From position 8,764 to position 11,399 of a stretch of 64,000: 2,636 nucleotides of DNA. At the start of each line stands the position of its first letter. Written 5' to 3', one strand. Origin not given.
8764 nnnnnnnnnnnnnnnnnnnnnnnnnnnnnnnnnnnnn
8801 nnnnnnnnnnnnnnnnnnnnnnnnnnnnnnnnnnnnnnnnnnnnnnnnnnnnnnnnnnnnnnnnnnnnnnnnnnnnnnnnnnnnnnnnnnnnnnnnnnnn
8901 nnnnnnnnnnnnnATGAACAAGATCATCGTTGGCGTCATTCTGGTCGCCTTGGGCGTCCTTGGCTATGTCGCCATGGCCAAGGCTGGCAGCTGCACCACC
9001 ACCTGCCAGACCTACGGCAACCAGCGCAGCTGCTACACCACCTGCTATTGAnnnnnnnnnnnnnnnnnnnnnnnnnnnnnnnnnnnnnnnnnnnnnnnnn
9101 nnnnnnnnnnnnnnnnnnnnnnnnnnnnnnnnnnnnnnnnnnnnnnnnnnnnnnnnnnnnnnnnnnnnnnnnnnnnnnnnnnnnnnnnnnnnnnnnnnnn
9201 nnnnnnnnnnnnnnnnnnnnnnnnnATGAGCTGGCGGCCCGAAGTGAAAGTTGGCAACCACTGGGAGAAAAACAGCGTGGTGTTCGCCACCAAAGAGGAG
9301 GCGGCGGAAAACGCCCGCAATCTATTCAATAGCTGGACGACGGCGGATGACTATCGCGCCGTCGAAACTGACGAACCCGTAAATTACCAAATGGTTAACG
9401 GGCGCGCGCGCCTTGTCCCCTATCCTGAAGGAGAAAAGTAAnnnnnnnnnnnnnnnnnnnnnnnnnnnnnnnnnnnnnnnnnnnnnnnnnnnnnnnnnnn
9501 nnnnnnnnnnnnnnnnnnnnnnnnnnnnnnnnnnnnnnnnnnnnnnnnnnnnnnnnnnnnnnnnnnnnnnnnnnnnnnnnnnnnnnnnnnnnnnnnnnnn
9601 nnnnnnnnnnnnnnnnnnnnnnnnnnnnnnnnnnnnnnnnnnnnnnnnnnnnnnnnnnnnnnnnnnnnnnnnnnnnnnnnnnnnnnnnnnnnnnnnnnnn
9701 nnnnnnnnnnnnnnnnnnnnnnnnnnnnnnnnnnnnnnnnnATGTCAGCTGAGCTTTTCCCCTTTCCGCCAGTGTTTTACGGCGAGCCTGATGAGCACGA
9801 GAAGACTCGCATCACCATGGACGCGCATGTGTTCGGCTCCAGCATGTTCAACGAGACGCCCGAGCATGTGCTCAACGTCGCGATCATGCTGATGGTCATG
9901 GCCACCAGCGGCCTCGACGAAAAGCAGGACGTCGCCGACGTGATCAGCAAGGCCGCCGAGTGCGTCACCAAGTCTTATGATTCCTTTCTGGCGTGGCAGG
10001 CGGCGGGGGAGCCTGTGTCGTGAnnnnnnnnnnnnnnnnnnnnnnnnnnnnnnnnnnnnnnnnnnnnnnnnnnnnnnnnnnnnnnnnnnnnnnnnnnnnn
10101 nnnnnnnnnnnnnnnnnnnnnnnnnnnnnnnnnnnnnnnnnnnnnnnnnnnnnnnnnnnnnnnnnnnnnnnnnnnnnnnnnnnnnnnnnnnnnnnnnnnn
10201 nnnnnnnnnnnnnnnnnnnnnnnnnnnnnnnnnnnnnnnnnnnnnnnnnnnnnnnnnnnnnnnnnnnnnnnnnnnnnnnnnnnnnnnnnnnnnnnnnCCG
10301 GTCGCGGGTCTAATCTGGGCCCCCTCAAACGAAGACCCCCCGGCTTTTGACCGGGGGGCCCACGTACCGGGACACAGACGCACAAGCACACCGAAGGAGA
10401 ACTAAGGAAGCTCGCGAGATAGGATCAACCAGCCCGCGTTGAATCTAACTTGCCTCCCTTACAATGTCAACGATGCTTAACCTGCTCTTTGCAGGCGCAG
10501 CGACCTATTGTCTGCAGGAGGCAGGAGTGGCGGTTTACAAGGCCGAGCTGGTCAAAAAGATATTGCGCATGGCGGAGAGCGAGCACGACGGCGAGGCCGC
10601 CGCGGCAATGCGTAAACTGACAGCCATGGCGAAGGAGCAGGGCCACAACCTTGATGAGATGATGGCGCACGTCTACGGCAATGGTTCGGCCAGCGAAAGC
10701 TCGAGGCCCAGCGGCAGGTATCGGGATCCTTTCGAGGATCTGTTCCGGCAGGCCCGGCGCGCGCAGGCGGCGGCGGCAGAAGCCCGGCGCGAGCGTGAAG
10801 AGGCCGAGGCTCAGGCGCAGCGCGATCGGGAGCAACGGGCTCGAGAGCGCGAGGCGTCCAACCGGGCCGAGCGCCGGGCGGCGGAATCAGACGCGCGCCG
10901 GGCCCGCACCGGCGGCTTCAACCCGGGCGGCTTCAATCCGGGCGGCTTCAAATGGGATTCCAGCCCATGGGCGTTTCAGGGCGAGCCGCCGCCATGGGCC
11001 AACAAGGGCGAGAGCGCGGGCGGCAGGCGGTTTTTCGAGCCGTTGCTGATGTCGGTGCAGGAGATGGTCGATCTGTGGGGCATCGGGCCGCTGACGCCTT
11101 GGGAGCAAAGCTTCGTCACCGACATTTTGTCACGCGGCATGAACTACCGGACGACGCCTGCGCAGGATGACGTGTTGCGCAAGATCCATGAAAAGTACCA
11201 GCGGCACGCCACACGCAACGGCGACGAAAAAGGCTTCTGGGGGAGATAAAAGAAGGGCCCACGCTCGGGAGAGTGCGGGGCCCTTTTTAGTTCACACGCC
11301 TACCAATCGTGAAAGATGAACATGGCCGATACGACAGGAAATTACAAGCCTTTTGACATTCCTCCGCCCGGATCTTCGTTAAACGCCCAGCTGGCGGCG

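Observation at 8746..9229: Secreted 4-Cys mini-peptide flanked by two tiny membrane peptides in the early operon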

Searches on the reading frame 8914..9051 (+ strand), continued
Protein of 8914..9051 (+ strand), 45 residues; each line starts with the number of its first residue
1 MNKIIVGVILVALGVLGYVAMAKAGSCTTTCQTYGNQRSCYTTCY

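Call 53: search_protein_families(library=pfam, alignment_id=A2, max_evalue=1)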
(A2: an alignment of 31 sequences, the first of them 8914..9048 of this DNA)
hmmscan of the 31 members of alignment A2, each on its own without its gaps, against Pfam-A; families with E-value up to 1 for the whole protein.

A. member 1, window:8914-9048:+ (45 aa): 0 families

B. families by the number of members that match (of 31 scanned): 21 families
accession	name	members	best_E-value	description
PF10690.14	Myticin-prepro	5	0.0039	Myticin pre-proprotein from the mussel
PF25676.1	T4_Spackle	3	0.017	Bacteriophage T4 Spackle protein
PF21827.1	New_glue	3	0.07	New glue protein family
PF22040.1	U9-ORF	2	0.073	Secreted glycosylated protein U9-ORF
PF13663.11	DUF4148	2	0.08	Domain of unknown function (DUF4148)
PF12393.13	Dr_adhesin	1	0.0047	Dr family adhesin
PF24552.1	Defensin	1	0.0056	Defensin-like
PF11106.13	YjbE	1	0.0064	Exopolysaccharide production protein YjbE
PF24977.1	DUF7772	1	0.0072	Family of unknown function (DUF7772)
PF15999.10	DUF4774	1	0.014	Domain of unknown function (DUF4774)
PF01160.23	Opiods_neuropep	1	0.014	Vertebrate endogenous opioids neuropeptide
PF11846.14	Wzy_C_2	1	0.041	Virulence factor membrane-bound polymerase, C-terminal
PF12071.13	DUF3551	1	0.044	Protein of unknown function (DUF3551)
PF23993.1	DUF7311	1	0.056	Domain of unknown function (DUF7311)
PF18770.7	Arm_vescicular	1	0.072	Armadillo tether-repeat of vescicular transport factor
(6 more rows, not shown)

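Call 54: search_solved_structures(query=A2, max_evalue=10, show_alignments=3)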
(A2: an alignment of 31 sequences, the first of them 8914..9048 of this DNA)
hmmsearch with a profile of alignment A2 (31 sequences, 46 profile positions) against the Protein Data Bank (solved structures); distinct sequences matched with E-value up to 10: 1.
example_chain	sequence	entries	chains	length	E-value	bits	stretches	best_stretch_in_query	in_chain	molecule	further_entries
8dis_D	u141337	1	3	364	1.6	12.2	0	16-34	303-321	Hemagglutinin HA1 chain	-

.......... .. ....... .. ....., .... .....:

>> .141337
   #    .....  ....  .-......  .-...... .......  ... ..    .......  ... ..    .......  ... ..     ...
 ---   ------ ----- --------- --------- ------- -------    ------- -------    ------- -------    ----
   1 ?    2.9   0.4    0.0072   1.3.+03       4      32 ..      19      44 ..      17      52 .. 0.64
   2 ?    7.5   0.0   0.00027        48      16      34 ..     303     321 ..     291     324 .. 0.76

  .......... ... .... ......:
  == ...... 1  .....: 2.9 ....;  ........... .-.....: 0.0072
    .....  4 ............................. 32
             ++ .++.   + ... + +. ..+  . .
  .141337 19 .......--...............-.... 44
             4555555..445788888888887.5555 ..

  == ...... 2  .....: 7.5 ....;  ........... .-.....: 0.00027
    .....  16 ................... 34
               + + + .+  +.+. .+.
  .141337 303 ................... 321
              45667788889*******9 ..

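Call 55: predict_structure(alignment_id=A2)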
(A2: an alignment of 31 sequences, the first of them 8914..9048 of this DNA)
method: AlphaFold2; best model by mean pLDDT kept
length: 45 residues; sequences in the alignment: 31
mean_pLDDT: 68.7   pTM: 0.30
mean pLDDT of the five models: 68.7, 65.3, 64.8, 63.8, 63.4
residues with pLDDT >= 90: 0; 70-90: 18; 50-70: 27; < 50: 0
segments of 3 or more residues with pLDDT < 50: none
pLDDT, mean of each block of 10 residues (from residue 1): 61 57 67 86 77
secondary structure, 60 per line:
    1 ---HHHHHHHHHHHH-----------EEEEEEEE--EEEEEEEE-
elements in order: H4-15 E27-34 E37-44
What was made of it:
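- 8986..9048 (+): Mature peptide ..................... (21 aa; Cys27, 31, 40, 44; G35-N36 turn; C-terminal Tyr). AlphaFold2 predicts strands 27-34 and 37-44 with a 2-residue turn, pLDDT about 86 (residues 31-40) and 77 (41-45) (call 55).
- On Beta-hairpin antimicrobial peptides (arenicin / tachyplesin class): AlphaFold2 gives E27-34, turn 35-36 and E37-44 (call 55).
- Closest known: Plant alpha-hairpinins. Different: Here the fold is predicted to be beta (call 55), and the sequence is rich in beta-branched Thr.
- AlphaFold2 gives strands 27-34 and 37-44 with a G35-N36 turn (call 55). The Cys positions are exactly those needed for cross-strand disulfides in a 2-residue-turn hairpin (call 55).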

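Call 59: fold_search(model_id=the predicted structure, library=pdb)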
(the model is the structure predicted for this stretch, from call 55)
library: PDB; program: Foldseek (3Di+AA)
matches with E <= 10: 31; with E <= 0.001: 0
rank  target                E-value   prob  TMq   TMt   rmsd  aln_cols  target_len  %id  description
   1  5v0y_MODEL_1_A        4.8e+00  0.21  0.39  0.59   1.4        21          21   33  Solution structure of arenicin-3. (released 2018-08-08)
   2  8aa4_A                6.2e+00  0.09  0.32  0.02   6.9        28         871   21  SusC components of the dextran utilisation system (utilisome) (released 2023-06-07)
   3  7pe4                  6.7e+00  0.14  0.33  0.06   3.1        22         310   23  Crystal structure of Mycobacterium hassiacum glucosyl-3-phosphoglycerate synthase at pH 5.5 in complex with UDP-glucose (released 2023-02-22)
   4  1qvc_A                7.6e+00  0.12  0.35  0.13   1.6        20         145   30  CRYSTAL STRUCTURE ANALYSIS OF SINGLE STRANDED DNA BINDING PROTEIN (SSB) FROM E.COLI (released 2000-06-05)
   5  2wjv_E                7.6e+00  0.08  0.40  0.31  11.0        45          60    7  Crystal structure of the complex between human nonsense mediated decay factors UPF1 and UPF2 (released 2009-07-07)
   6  5z3k_B                8.2e+00  0.18  0.39  0.04   2.7        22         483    9  Crystal structure of glucosidase from Croceicoccus marinus at 1.8 Angstrom resolution (released 2019-01-23)
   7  7xi6_A                8.2e+00  0.09  0.35  0.30   4.5        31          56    6  Crystal structure of C56 from pSSVi (released 2023-04-19)
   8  4m4w_K                8.2e+00  0.06  0.31  0.10   4.9        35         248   11  Mechanistic implications for the bacterial primosome assembly of the structure of a helicase-helicase loader complex (released 2013-09-25)
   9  7vmv_A                8.7e+00  0.14  0.36  0.31   3.0        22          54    9  Crystal structure of Dengue NS2B-NS3 Protease after secondary cleavage (released 2022-07-06)
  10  9mpv_G                8.7e+00  0.09  0.37  0.20   1.6        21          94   10  Cryo-EM structure of three VCPIP1 VCPIDs bound to VCP (released 2025-10-15)
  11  7oxx_B                8.7e+00  0.08  0.38  0.15   6.6        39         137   26  CrabP2 mutant R30AK31A (released 2022-07-13)
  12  8h26_D                8.7e+00  0.02  0.19  0.09   6.2        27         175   18  Crystal structure of MnmM from S. aureus complexed with SAH (1.50 A) (released 2023-01-18)
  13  8h1b_A                8.7e+00  0.02  0.20  0.08   6.2        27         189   18  Crystal structure of MnmM from S. aureus complexed with SAM and tRNA anti-codon stem loop (ASL) (1.55 A) (released 2023-01-25)
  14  4gej_J                9.3e+00  0.18  0.39  0.14   0.9        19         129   21  N-terminal domain of VDUP-1 (released 2013-02-27)
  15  3ixs_F                9.3e+00  0.13  0.40  0.53   3.6        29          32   14  Ring1B C-terminal domain/RYBP C-terminal domain Complex (released 2010-08-25)
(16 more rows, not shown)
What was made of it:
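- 8986..9048 (+): The best PDB match is arenicin-3 over 21/21 columns, rmsd 1.4 A, with a non-significant E-value (call 59).
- The top PDB match is arenicin-3 (call 59).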

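Call 66: search_dna_similar(query=window:8914-9048:+, collection=phages, mode=protein, max_evalue=10, max_rows=30)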
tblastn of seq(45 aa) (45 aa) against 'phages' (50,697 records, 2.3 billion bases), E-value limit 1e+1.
No match.
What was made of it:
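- Tried and rejected: tblastn with the 45-aa peptide found nothing, but this search is insensitive for so short a query (call 66).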

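Call 76: find_encoding_contigs(protein=P0023, flank=5000, max_places=3)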
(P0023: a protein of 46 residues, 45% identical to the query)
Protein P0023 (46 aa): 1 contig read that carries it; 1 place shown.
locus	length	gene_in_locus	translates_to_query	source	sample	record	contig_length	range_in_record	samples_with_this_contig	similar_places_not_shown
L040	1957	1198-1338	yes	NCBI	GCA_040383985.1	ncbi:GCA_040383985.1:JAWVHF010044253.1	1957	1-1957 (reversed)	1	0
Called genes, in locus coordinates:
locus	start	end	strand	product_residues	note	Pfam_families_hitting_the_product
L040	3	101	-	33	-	?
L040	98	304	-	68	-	-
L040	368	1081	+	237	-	-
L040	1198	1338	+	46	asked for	-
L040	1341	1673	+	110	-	-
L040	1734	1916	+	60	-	-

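Call 77: list_cluster_members(proteins=[P0023, P0004, P0017, P0024, P0012, P0034, P0035, P0027, P0009, P0032])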
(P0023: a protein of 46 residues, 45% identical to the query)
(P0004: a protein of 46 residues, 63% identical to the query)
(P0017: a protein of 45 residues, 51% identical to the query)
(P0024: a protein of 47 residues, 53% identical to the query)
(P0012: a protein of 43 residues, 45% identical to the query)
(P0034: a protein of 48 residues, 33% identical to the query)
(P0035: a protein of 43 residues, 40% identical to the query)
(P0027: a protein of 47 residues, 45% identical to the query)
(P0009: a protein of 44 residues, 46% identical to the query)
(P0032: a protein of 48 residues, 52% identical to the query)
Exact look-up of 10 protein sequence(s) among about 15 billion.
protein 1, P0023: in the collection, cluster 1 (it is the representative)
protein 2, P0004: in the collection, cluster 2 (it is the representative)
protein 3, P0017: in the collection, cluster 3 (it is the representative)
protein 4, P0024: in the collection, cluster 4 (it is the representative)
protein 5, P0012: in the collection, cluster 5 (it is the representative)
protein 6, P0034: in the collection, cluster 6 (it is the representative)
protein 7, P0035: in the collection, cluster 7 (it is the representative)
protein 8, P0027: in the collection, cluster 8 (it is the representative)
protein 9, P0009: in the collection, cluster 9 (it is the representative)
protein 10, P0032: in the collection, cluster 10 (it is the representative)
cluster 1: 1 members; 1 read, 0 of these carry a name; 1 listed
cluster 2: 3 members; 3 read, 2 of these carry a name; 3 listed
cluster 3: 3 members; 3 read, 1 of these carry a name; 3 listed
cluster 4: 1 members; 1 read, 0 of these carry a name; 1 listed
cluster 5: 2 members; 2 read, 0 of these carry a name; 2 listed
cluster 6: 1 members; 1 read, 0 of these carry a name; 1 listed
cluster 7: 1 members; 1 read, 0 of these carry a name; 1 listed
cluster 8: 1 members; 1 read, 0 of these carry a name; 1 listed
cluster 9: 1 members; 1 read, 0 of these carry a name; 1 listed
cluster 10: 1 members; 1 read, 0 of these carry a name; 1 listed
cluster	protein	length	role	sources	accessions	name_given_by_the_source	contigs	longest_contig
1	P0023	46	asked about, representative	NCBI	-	-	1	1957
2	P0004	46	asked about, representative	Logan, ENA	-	-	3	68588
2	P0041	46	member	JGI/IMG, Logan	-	hypothetical protein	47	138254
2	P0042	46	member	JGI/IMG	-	hypothetical protein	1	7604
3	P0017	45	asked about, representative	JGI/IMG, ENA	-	-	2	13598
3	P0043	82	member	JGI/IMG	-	hypothetical protein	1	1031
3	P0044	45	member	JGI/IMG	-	-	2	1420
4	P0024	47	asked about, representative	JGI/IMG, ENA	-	-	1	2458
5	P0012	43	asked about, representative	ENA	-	-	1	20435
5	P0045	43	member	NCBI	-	-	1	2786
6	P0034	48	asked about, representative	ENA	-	-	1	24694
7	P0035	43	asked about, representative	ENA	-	-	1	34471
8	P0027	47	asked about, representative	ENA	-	-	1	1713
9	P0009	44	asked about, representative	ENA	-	-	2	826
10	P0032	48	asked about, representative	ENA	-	-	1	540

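Call 94: fold_search(model_id=the predicted structure, library=viral)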
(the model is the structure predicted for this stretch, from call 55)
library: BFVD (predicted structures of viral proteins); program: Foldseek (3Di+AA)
matches with E <= 10: 298; with E <= 0.001: 0
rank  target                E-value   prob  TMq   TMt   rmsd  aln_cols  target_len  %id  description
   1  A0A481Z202            1.3e+00  0.35  0.44  0.04   8.3        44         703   14  Uncharacterized protein [Pithovirus LCPAC001]
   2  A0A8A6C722            1.6e+00  0.28  0.43  0.38   8.1        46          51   20  (no name in the UniProt tables at hand)
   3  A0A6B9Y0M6            1.9e+00  0.21  0.34  0.30   6.3        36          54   14  Uncharacterized protein [Enterobacter phage vB_EclM_CIP9]
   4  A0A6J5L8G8            1.9e+00  0.14  0.37  0.25  15.1        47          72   13  Uncharacterized protein [uncultured Caudovirales phage]
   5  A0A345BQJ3            2.0e+00  0.20  0.39  0.20   9.8        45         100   20  (no name in the UniProt tables at hand)
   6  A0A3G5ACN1            2.3e+00  0.35  0.44  0.39   4.2        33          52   15  Uncharacterized protein [Satyrvirus sp.]
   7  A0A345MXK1            2.3e+00  0.33  0.40  0.21   3.0        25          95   16  (no name in the UniProt tables at hand)
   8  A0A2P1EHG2            2.5e+00  0.25  0.44  0.26   4.0        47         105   19  Uncharacterized protein [Megavirus vitis transpoviron]
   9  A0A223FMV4            2.6e+00  0.33  0.43  0.07   5.1        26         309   31  39kDa core protein OPG130 [Murmansk poxvirus]
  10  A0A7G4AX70            2.6e+00  0.18  0.41  0.33   9.1        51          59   10  Lipoprotein [Streptomyces phage Endor2]
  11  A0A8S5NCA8            2.8e+00  0.57  0.47  0.71   3.1        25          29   20  Uncharacterized protein [Podoviridae sp. ctTZV6]
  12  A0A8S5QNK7            2.8e+00  0.44  0.43  0.39   3.5        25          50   20  Uncharacterized protein [Siphoviridae sp. ctWhx86]
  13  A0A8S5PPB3            2.8e+00  0.25  0.37  0.44   2.6        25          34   20  Uncharacterized protein [Siphoviridae sp. ctTrD1]
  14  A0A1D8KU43            2.8e+00  0.21  0.35  0.36   4.4        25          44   16  DUF4278 domain-containing protein [Synechococcus phage S-CAM7]
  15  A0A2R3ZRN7            3.0e+00  0.41  0.42  0.12   3.9        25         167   12  (no name in the UniProt tables at hand)
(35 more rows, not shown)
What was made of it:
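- On Any curated protein family (Pfam-A, NCBIfam, PHROGs) or solved structure: Foldseek against PDB and BFVD gave nothing at E <= 0.001 (calls 59, 94).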

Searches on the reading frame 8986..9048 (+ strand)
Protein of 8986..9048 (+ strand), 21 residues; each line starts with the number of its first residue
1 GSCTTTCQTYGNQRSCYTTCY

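Call 60: search_solved_structures(query=window:8986-9048:+, max_evalue=10, show_alignments=5)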
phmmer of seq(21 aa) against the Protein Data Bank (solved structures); distinct sequences matched with E-value up to 10: 0.
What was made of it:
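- On Any curated protein family (Pfam-A, NCBIfam, PHROGs) or solved structure: PDB profile and sequence searches were negative (calls 54, 60).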

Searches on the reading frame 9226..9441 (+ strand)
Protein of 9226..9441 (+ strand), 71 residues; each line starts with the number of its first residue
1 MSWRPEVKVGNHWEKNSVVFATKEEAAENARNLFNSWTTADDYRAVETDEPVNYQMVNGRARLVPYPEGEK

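Call 8: search_protein_families(library=pfam, proteins=[window:9226-9441:+], max_evalue=1)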
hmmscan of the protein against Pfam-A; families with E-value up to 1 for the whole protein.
window:9226-9441:+ (71 aa): 0 families

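Call 10: find_related_loci(query=window:9226-9441:+, collection=viral_contigs, flank=6000)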
Query window:9226-9441:+ (71 aa) in viral_contigs; peptide patterns used: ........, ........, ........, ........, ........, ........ (x = any residue, [..] = any of these).
18 stretches matched a pattern, but none encodes a relative of the query by tblastn (E <= 1e-3).

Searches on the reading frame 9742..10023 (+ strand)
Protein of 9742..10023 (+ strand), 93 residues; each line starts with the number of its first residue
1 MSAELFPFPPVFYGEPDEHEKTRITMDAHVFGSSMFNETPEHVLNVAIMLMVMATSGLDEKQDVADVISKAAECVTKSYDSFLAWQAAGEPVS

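Call 8: search_protein_families(library=pfam, proteins=[window:9742-10023:+], max_evalue=1)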
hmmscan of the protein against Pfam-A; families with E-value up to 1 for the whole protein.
window:9742-10023:+ (93 aa): 1 family
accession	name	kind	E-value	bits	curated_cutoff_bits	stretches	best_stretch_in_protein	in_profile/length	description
PF12617.14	LdpA_C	-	0.021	14.9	22.2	1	30-93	16-77/184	Light dependent period A C-terminal domain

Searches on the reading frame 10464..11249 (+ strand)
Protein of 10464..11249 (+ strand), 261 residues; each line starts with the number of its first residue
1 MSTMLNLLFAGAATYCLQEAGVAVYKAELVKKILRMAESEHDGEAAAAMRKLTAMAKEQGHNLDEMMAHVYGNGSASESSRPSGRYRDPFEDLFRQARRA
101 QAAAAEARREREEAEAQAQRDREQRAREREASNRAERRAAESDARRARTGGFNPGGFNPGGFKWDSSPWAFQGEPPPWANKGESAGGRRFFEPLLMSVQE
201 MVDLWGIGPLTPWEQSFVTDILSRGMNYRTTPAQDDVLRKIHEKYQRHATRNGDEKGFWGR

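Call 8: search_protein_families(library=pfam, proteins=[window:10464-11249:+], max_evalue=1)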
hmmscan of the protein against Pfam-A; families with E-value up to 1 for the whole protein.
window:10464-11249:+ (261 aa): 4 families
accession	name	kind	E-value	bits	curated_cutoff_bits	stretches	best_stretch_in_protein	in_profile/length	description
PF08690.15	GET2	-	0.041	14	25.5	1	36-120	81-170/309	GET complex subunit GET2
PF09641.16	DUF2026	-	0.06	13.5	25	1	19-77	49-106/205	Protein of unknown function (DUF2026)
PF01080.22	Presenilin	-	0.42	9.7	34.3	1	43-139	229-320/408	Presenilin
PF04559.17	Herpes_UL17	-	0.69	9.1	25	1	28-136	134-228/502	Herpesvirus UL17 protein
